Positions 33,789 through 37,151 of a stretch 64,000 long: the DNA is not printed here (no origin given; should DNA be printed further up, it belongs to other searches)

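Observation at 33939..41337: Tightly coupled operon of two T9SS-exported paralogs with swapped cell-wall-hydrolase heads (amidase versus atypical GH18), plus a deaminase and a secreted LRR protein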

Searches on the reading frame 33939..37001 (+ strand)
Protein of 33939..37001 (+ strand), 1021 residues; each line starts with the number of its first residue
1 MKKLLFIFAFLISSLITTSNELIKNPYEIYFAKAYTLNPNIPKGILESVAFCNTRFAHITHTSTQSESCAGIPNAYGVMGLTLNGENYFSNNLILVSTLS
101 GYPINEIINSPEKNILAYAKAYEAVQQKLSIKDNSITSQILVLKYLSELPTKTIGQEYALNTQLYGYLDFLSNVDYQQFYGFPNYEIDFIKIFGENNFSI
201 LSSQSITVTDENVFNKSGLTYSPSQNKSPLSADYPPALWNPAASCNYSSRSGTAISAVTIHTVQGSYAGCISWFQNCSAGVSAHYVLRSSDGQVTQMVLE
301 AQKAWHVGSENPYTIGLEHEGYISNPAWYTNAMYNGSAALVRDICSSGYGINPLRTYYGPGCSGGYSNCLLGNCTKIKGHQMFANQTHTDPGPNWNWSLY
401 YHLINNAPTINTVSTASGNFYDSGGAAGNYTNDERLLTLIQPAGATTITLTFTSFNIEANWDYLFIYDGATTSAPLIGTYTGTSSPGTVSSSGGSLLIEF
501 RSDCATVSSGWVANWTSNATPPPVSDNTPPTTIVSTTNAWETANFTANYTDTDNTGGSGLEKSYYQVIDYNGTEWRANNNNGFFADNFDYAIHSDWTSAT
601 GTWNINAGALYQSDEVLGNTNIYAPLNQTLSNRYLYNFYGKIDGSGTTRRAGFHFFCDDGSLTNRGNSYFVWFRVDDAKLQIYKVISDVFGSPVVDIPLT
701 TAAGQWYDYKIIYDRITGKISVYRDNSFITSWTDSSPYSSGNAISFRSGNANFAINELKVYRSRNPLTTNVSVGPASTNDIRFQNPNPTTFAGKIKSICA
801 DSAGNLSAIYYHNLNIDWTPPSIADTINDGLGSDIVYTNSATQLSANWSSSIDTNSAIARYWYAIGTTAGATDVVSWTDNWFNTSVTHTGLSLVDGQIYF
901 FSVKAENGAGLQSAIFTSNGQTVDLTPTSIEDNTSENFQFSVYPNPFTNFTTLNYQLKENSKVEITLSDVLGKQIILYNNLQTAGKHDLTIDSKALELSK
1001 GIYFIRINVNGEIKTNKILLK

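Call 3: search_protein_families(library=pfam, proteins=[window:33939-37001:+], max_evalue=0.1)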
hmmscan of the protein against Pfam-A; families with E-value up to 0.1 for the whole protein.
window:33939-37001:+ (1021 aa): 4 families
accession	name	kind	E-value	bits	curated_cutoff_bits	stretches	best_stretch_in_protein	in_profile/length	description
PF01510.30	Amidase_2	-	6.7e-23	81.9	26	1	253-393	3-131/131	N-acetylmuramoyl-L-alanine amidase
PF00431.26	CUB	-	5.4e-13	49.7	21.4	1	415-514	7-109/110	CUB domain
PF18962.6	Por_Secre_tail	-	5e-11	43.2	27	1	942-1018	1-73/75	Secretion system C-terminal sorting domain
PF00041.27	fn3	-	0.097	13.3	25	1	838-911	10-74/84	Fibronectin type III domain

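Call 5: search_protein_families(library=ncbifam, proteins=[window:33939-37001:+], max_evalue=0.1)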
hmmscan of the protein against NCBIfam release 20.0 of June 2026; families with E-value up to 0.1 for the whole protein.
window:33939-37001:+ (1021 aa): 5 families
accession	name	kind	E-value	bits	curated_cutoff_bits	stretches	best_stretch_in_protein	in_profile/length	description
TIGR04183.1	Por_Secre_tail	domain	7.3e-12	45.1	23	1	942-1021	1-72/72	T9SS type A sorting domain-containing protein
NF008758.0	PRK11789.1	equivalog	9.5e-10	38.1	143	2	279-346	74-146/190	1,6-anhydro-N-acetylmuramyl-L-alanine amidase AmpD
NF038113.1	T9SSA_dep_M36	equivalog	2.3e-09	36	885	1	928-1021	781-869/869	T9SS-dependent M36 family metallopeptidase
NF007198.0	PRK09619.1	equivalog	0.016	15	267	1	960-1012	122-174/218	flagellar hook assembly protein FlgD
NF033708.1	T9SS_Cterm_ChiA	domain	0.027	14.3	40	0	965-1018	4-53/55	T9SS sorting signal type C domain-containing protein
